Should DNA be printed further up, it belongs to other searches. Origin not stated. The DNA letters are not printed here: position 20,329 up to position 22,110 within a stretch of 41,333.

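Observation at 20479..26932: Fully exported, translationally coupled operon (DJ-1/PfpI, TAT TIM-barrel, pentahaem cytochrome c, beta-propeller) under a divergent XylR-like regulator: candidate uncharacterised periplasmic carbohydrate-oxidation module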

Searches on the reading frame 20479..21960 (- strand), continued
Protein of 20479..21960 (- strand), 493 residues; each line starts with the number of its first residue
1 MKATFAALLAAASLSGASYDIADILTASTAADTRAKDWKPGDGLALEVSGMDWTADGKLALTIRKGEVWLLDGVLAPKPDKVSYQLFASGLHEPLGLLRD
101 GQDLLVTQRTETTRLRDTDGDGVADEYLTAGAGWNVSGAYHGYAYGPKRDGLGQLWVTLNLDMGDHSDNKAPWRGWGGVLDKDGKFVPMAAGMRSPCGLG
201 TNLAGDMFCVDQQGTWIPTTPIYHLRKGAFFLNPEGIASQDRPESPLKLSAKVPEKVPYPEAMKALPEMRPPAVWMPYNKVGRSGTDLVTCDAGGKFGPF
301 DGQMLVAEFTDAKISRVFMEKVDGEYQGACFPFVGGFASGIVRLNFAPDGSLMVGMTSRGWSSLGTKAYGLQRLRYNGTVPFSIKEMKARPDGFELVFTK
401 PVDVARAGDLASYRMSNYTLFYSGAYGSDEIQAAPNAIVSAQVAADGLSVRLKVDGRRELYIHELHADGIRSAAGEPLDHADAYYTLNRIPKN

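Call 102: search_protein_families(library=pfam, proteins=[L083:6964-8808:+, L083:8887-10842:+, L084:6947-8815:+, L084:8824-10821:+], max_evalue=0.001)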
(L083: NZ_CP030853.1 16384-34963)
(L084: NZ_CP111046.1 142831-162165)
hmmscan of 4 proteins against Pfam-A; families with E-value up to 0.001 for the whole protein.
L083:6964-8808:+ (614 aa): 2 families
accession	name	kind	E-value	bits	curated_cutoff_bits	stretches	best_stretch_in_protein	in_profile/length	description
PF06439.18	3keto-disac_hyd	-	2.4e-21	77.1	26.8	1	44-242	13-186/187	3-keto-disaccharide hydrolase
PF07691.17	PA14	-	3.5e-06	27.3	24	1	290-368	41-129/147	PA14 domain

L083:8887-10842:+ (651 aa): 1 family
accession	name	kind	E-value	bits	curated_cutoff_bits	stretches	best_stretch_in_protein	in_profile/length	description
PF00034.26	Cytochrom_C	-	9.5e-05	24.1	21.3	1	574-649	7-90/90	Cytochrome c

L084:6947-8815:+ (622 aa): 1 family
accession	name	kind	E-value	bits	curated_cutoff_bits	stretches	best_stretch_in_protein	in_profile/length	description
PF06439.18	3keto-disac_hyd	-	1.6e-24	87.5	26.8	1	52-246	13-185/187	3-keto-disaccharide hydrolase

L084:8824-10821:+ (665 aa): 4 families
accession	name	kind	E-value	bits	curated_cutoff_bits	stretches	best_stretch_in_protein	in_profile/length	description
PF00127.26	Copper-bind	-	1.7e-11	44.8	21.2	1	554-665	11-99/99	Copper binding proteins, plastocyanin/azurin family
PF13473.12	Cupredoxin_1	-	1.1e-07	32.2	27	1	557-664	32-104/104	Cupredoxin-like domain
PF23500.1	DUF7133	-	2.3e-05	24.3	27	1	98-227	77-209/385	Domain of unknown function (DUF7133)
PF06525.17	SoxE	-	0.00065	19.7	21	0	562-656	41-129/149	Sulfocyanin (SoxE) domain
